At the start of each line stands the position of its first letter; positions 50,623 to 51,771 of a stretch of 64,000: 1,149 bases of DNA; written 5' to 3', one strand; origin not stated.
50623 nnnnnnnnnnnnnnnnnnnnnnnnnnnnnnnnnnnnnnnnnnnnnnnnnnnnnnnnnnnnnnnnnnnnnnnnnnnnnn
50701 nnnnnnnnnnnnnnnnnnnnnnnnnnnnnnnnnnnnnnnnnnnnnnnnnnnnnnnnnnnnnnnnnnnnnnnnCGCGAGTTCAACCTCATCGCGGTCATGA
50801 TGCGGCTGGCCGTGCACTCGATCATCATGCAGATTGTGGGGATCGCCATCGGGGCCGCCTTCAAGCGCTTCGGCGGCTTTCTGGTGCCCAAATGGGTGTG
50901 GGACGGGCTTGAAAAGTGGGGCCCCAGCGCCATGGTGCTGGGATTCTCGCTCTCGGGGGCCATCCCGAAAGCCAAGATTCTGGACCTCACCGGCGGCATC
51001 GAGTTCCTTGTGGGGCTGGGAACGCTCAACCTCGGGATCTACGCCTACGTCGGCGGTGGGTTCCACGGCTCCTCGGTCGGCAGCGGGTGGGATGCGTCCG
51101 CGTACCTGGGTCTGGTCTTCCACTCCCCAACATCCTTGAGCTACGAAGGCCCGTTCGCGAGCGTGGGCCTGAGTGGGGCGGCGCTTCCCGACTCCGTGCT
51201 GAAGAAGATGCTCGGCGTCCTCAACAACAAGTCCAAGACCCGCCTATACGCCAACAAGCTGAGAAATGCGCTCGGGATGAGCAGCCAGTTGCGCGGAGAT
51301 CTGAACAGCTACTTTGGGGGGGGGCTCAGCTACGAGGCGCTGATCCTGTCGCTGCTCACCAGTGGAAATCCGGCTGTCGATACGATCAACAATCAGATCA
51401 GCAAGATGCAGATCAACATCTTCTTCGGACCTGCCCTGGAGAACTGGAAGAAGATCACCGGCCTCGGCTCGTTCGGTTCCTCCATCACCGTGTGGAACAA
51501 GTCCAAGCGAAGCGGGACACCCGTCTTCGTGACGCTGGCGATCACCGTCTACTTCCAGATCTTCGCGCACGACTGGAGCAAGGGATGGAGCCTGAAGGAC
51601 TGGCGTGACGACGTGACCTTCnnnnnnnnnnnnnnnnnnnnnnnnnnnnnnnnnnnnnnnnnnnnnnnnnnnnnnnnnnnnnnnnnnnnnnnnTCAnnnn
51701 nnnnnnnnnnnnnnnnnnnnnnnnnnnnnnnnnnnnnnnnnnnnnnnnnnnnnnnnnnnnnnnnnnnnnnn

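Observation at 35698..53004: Sec-type giant adhesin-Rhs fusion locus with no T6SS, two-partner-secretion or immunity components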

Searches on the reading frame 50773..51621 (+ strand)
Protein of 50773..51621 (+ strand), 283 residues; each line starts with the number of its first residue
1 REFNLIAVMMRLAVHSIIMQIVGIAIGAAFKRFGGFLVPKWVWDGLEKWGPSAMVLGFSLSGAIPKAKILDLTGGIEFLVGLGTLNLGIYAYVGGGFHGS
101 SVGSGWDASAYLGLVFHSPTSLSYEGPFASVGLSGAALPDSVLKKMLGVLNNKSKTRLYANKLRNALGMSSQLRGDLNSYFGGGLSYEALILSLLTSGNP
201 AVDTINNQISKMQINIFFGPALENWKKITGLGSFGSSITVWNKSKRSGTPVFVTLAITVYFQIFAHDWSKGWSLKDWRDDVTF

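Call 13: find_homologous_proteins(query=window:50773-51621:+, max_evalue=0.001)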
Query window:50773-51621:+: 2974 candidates shared short words with the query, none scored E <= 0.001.
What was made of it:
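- Tried and rejected: The word-indexed search with the CT found nothing (call 13).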

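Call 15: search_protein_families(library=pfam, proteins=[window:50773-51621:+], max_evalue=1)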
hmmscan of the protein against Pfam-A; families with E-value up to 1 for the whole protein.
window:50773-51621:+ (283 aa): 0 families
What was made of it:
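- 50773..51621 (+): 283-aa C-terminal domain, a member of an uncharacterised Rhs-tip family and a probable membrane-acting toxin. No Pfam, NCBIfam or word-indexed hit (calls 13, 15).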

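Call 28: search_protein_representatives(protein=window:50773-51621:+)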
Query: 283 residues. Proteins with E-value up to 0.001 (for the whole library): 22; up to 1e-10: 3; up to 1e-30: 0. The best 22 are listed.
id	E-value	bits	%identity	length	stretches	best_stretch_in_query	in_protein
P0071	4.1e-13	65.6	37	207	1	3-146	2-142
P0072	4.2e-12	62.3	32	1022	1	3-195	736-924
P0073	2.2e-11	60.0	33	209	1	3-150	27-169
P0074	1.2e-09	54.2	34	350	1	3-169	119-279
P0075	3.3e-09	52.8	31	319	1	2-145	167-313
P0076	3.1e-08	49.7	31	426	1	2-146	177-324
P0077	8.0e-08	48.3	34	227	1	11-148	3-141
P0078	5.6e-07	45.5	30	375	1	3-146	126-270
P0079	1.5e-06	44.1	34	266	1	3-182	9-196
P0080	2.8e-06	43.2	45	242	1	46-138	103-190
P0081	6.7e-06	42.0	31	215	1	20-146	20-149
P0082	6.7e-06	42.0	26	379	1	7-212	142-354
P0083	7.0e-06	41.9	32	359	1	31-148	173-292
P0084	1.2e-05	41.1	31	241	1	2-168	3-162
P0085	1.4e-05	40.9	32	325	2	26-148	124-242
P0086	4.2e-05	39.4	28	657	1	10-154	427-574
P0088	2.2e-04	37.0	30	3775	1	5-150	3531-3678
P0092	9.8e-04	34.9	32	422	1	5-146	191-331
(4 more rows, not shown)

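Call 29: search_protein_families(library=pfam, proteins=[P0072, P0074, P0075, P0076, P0078, P0082, P0083, P0086, P0088, P0092], max_evalue=0.001)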
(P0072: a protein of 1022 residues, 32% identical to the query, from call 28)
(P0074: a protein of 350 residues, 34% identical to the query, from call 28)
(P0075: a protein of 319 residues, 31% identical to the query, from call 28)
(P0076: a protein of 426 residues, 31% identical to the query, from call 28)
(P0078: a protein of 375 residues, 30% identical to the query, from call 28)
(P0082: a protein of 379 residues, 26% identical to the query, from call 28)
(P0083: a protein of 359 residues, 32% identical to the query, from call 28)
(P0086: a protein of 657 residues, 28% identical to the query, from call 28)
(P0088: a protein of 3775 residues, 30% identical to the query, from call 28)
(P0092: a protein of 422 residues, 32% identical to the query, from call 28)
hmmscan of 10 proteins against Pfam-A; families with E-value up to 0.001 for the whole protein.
P0072 (1022 aa): 2 families
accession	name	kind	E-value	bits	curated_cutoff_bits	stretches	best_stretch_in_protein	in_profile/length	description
PF05593.20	RHS_repeat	-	8.2e-39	131.7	22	3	4-36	1-33/38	RHS Repeat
PF25023.1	TEN_YD-shell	-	0.0003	19.4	50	0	224-361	615-749/909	Teneurin YD-shell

P0074 (350 aa): 0 families

P0075 (319 aa): 0 families

P0076 (426 aa): 0 families

P0078 (375 aa): 0 families

P0082 (379 aa): 0 families

P0083 (359 aa): 0 families

P0086 (657 aa): 1 family
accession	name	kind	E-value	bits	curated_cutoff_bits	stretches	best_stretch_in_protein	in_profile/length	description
PF05593.20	RHS_repeat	-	5.2e-10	39.9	22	0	81-109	1-29/38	RHS Repeat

P0088 (3775 aa): 13 families
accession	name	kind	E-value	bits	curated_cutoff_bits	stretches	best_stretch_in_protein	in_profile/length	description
PF05593.20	RHS_repeat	-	6.8e-89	291.3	22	10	2872-2908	1-37/38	RHS Repeat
PF17164.10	DUF5122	-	1e-60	202.1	27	7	1160-1196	1-36/36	Domain of unknown function (DUF5122) beta-propeller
PF17963.7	Big_9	-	1.1e-28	100.3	23.6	2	1853-1939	1-88/89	Bacterial Ig domain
PF17957.7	Big_7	-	2.8e-22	79.6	24.1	2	1946-2015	3-70/70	Bacterial Ig domain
PF17892.7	Cadherin_5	-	4.6e-19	68.5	26.5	2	1853-1941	2-97/98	Cadherin-like domain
PF00092.34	VWA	-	1.2e-10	42.3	23.8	1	163-328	3-172/174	von Willebrand factor type A domain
PF17803.7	Cadherin_4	-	1.4e-09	38.7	25.1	1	1853-1903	11-64/71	Bacterial cadherin-like domain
PF13519.12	VWA_2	-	4.8e-09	37.2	27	1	163-263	2-106/107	von Willebrand factor type A domain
PF22352.2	K319L-like_PKD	-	4.4e-06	27.1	27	0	454-532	13-84/84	K319L-like, PKD domain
PF20148.4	DUF6531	-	5.9e-06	27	24.1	1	2147-2210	9-59/74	Domain of unknown function (DUF6531)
PF06832.18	BiPBP_C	-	1.6e-05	25.1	26.8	0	1944-2023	10-84/90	Penicillin-Binding Protein C-terminus Family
PF00801.26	PKD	-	6e-05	23.4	23.5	0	454-532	16-80/80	PKD domain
PF12768.13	Rax2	-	0.00022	21.2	28.8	0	988-1059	35-104/254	Rax2 C-terminal beta propeller domain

P0092 (422 aa): 0 families

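Call 36: search_solved_structures(query=A2, max_evalue=10)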
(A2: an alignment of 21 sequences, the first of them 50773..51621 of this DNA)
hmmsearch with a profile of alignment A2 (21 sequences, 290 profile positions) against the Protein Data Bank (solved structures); distinct sequences matched with E-value up to 10: 6.
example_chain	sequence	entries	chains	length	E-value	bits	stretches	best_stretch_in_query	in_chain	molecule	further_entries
9on3_A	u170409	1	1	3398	3.2e-05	26.7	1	6-129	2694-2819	SGS4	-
8fjp_A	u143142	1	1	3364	3.7e-05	26.5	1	6-76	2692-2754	salivary gland surface protein 1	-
8h8a_A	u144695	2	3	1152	0.044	16.4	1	6-52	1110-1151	Putative Rhs-family protein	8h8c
3bz5_A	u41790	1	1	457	0.78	12.3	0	10-61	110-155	Internalin-J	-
6woo_BB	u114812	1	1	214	1.9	11.1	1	64-103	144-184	eS1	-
9eri_E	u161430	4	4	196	6.4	9.3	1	67-134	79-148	Na(+)-translocating ferredoxin:NAD(+) oxidoreductase complex subunit E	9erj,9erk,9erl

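Call 37: search_solved_structures(query=A2, max_evalue=0.1, show_alignments=3)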
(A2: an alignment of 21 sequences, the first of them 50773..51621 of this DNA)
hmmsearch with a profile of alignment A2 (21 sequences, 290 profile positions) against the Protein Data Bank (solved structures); distinct sequences matched with E-value up to 0.1: 3.
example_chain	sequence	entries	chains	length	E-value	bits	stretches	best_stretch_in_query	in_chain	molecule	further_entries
9on3_A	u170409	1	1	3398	3.2e-05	26.7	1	6-129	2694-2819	SGS4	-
8fjp_A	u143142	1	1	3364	3.7e-05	26.5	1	6-76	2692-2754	salivary gland surface protein 1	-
8h8a_A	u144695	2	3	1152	0.044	16.4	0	6-52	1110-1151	Putative Rhs-family protein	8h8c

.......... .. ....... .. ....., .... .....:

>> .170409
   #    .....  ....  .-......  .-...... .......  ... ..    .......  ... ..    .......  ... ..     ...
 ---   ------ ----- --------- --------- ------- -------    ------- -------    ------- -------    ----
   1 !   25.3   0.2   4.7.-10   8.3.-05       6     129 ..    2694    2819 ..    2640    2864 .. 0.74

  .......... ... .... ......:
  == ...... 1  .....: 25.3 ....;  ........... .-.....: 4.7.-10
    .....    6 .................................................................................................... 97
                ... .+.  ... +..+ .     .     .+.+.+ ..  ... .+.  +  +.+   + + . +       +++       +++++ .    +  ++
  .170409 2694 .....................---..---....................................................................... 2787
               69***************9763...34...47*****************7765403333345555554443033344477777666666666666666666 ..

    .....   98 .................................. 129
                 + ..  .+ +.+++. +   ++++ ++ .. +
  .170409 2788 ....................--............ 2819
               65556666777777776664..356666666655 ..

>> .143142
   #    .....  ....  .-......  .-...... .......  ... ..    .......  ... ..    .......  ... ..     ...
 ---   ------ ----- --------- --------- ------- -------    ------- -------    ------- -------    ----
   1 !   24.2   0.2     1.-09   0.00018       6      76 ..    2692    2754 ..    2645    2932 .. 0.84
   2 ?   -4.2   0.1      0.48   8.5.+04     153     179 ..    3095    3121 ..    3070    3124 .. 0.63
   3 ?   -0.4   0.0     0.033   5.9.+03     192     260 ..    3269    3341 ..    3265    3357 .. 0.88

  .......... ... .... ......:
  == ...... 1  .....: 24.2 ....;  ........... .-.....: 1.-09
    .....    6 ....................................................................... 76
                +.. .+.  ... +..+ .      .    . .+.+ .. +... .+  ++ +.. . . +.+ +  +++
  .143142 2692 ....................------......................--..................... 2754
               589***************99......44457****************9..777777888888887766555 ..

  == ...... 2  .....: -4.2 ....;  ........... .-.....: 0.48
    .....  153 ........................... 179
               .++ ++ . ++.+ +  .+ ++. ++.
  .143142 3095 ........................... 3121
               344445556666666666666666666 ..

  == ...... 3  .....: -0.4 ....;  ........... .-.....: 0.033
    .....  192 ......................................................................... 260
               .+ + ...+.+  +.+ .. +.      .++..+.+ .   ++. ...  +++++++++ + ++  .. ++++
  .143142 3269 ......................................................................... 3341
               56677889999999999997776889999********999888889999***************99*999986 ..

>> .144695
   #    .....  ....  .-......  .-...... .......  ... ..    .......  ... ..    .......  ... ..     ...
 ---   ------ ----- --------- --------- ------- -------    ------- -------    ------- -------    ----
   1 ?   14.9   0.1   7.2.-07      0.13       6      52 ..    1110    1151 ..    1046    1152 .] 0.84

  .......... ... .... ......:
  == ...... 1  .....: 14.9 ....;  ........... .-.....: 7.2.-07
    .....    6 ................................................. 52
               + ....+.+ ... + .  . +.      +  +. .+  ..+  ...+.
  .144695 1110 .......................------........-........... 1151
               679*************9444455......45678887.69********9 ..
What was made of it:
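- Tried and rejected: The SGS1/SGS4 hits of the CT profile rest on the Rhs core and hydrophobic helices, so they are not evidence of CT homology (call 37).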

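Call 39: find_encoding_contigs(protein=P0072, flank=6000, max_places=3)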
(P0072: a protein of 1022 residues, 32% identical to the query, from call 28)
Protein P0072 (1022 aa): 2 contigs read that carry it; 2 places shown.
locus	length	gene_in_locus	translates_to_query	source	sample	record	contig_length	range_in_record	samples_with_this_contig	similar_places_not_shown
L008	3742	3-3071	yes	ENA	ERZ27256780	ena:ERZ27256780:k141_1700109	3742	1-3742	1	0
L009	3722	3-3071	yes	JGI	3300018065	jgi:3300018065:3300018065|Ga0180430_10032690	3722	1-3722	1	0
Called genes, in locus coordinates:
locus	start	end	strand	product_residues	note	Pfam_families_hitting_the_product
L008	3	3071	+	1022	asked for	PF05593:RHS_repeat (weak), PF25023:TEN_YD-shell (faint), PF05593:RHS_repeat (weak)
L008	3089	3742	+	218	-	?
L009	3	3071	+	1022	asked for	PF05593:RHS_repeat (weak), PF25023:TEN_YD-shell (faint), PF05593:RHS_repeat (weak)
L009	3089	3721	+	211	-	?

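Call 40: predict_structure(alignment_id=A2)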
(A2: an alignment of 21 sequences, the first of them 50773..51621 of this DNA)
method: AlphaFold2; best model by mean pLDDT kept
length: 283 residues; sequences in the alignment: 21
mean_pLDDT: 77.2   pTM: 0.73
mean pLDDT of the five models: 77.2, 76.4, 75.7, 75.2, 72.6
residues with pLDDT >= 90: 88; 70-90: 104; 50-70: 61; < 50: 30
segments of 3 or more residues with pLDDT < 50: 1-3, 166-169, 181-190, 192-197
pLDDT, mean of each block of 10 residues (from residue 1): 57 70 71 77 86 95 85 96 93 90 82 94 95 84 74 54 49 54 46 47 66 91 81 91 65 89 93 83 93
secondary structure, 60 per line:
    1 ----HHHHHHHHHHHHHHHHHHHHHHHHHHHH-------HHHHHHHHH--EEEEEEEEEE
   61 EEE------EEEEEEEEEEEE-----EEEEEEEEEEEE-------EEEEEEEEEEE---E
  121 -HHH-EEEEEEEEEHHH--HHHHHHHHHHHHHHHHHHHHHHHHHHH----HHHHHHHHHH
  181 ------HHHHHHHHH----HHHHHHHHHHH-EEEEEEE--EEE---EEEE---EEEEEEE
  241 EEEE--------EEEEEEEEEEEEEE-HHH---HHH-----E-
elements in order: H5-32 H40-48 E51-63 E70-81 E87-98 E106-116 E126-134 H140-166 H171-180 H187-195 H200-210 E212-218 E221-223 E227-230 E234-244 E253-266
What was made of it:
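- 50773..51621 (+): The AF2 model has pLDDT 77 and pTM 0.73, with a long hydrophobic N-terminal helix and a large beta-sheet (call 40).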

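Call 44: fold_search(model_id=the predicted structure, library=pdb)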
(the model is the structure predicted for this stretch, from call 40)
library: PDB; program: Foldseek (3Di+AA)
matches with E <= 10: 209; with E <= 0.001: 0
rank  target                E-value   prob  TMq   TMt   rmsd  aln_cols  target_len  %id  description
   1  7ueb_X                1.2e-02  0.15  0.15  0.13  21.4       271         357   10  Photosynthetic assembly of Chlorobaculum tepidum (RC-FMO2) (released 2022-10-05)
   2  5h8z_A                1.6e-02  0.14  0.15  0.13  22.4       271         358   10  Crystal structure of the C49A C353A mutant Fenna-Matthews-Olson Protein from Chlorobaculum Tepidum (released 2016-05-18)
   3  3eni_C                1.9e-02  0.13  0.15  0.12  22.5       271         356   10  Crystal structure of the Fenna-Matthews-Olson Protein from Chlorobaculum Tepidum (released 2009-05-12)
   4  3eni_A                2.4e-02  0.13  0.15  0.13  22.4       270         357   10  Crystal structure of the Fenna-Matthews-Olson Protein from Chlorobaculum Tepidum (released 2009-05-12)
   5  3bsd                  2.8e-02  0.11  0.14  0.12  20.1       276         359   10  Light harvesting protein from RC of Chlorobium tepidum (released 2008-01-22)
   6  6mez_A                3.2e-02  0.11  0.14  0.12  22.0       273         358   10  X-ray structure of the Fenna-Matthews-Olsen antenna complex from Prosthecochloris aestuarii (released 2019-03-13)
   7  6m32_F                5.1e-02  0.10  0.15  0.12  21.9       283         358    9  Cryo-EM structure of FMO-RC complex from green sulfur bacteria (released 2020-11-25)
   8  6m32_E                5.8e-02  0.10  0.15  0.12  21.9       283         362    9  Cryo-EM structure of FMO-RC complex from green sulfur bacteria (released 2020-11-25)
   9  3eoj                  6.5e-02  0.08  0.14  0.12  21.9       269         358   11  Fmo protein from Prosthecochloris Aestuarii 2K AT 1.3A Resolution (released 2009-05-12)
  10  7uea_V                6.9e-02  0.08  0.15  0.12  21.3       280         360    8  Photosynthetic assembly of Chlorobaculum tepidum (RC-FMO1) (released 2022-10-05)
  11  6mez_B                7.3e-02  0.09  0.15  0.12  22.1       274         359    9  X-ray structure of the Fenna-Matthews-Olsen antenna complex from Prosthecochloris aestuarii (released 2019-03-13)
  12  7uea_U                1.3e-01  0.06  0.15  0.13  21.9       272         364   10  Photosynthetic assembly of Chlorobaculum tepidum (RC-FMO1) (released 2022-10-05)
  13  7z6q_J                1.8e-01  0.06  0.15  0.12  21.7       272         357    8  Cryo-EM structure of the whole photosynthetic complex from the green sulfur bacteria (released 2023-02-08)
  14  3tid_A                1.8e-01  0.02  0.09  0.09  24.8       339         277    8  Crystal structure of the LCMV derived peptide GP34 in complex with the murine mhc class I H-2 Kb (released 2012-08-22)
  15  7bm6_A                3.6e-01  0.04  0.13  0.07  14.0       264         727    5  Structure-function analysis of a new PL17 oligoalginate lyase from the marine bacterium Zobellia galactanivorans DsijT (released 2021-07-14)
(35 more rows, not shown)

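Call 48: find_encoding_contigs(protein=P0088, flank=8000, max_places=3)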
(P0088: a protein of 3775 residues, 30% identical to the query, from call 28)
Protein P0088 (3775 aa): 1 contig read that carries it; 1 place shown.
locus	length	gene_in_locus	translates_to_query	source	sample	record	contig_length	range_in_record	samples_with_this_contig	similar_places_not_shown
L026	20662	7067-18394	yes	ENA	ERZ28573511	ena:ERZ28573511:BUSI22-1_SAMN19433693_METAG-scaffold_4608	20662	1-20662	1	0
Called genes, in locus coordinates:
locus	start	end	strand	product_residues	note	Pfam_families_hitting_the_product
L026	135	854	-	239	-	PF13489:Methyltransf_23, PF08241:Methyltransf_11, PF08242:Methyltransf_12, PF13649:Methyltransf_25, PF13847:Methyltransf_31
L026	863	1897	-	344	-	PF00535:Glycos_transf_2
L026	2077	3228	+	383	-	-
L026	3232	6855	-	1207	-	PF04773:FecR (weak), PF00593:TonB_dep_Rec_b-barrel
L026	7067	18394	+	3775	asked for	PF00092:VWA, PF13519:VWA_2, PF17957:Big_7, PF17164:DUF5122, PF17963:Big_9, PF17892:Cadherin_5, PF17963:Big_9, PF17957:Big_7, +10 more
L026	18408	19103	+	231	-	-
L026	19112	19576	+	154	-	PF04002:RadC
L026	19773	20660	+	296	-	?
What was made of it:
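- P0088, another giant with the same CT, has no barrel nearby (call 48).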

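Call 49: find_encoding_contigs(protein=P0086, flank=8000, max_places=3)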
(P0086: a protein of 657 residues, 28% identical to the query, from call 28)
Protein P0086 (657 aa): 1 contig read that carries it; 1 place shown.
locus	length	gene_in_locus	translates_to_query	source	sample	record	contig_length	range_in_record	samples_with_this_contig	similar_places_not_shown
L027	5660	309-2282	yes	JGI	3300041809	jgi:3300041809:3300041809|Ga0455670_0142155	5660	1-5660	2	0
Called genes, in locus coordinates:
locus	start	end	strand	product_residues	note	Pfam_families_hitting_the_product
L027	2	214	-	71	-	?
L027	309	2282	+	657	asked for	PF05593:RHS_repeat (faint), PF25023:TEN_YD-shell (weak)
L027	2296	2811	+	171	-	-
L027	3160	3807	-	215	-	-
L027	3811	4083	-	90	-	-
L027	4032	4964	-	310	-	-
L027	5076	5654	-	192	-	-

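Call 82: find_encoding_contigs(protein=P0092, flank=6000, max_places=3)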
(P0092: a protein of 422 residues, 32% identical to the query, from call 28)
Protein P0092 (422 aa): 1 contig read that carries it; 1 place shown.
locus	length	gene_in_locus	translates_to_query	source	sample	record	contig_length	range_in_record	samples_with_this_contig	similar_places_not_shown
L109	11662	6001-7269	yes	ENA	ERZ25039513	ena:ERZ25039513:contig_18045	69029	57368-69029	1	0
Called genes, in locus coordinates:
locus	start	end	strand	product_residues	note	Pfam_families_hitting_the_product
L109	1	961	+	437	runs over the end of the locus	PF16656:Pur_ac_phosph_N (faint), PF00149:Metallophos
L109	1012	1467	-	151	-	PF01008:IF-2B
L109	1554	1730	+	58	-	-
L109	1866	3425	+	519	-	PF07075:NamZ_N, PF20732:NamZ_C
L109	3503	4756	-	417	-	PF14307:Glyco_tran_WbsX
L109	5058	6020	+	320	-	PF01797:Y1_Tnp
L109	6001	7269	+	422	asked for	-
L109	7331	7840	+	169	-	-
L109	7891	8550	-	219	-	-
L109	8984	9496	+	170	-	-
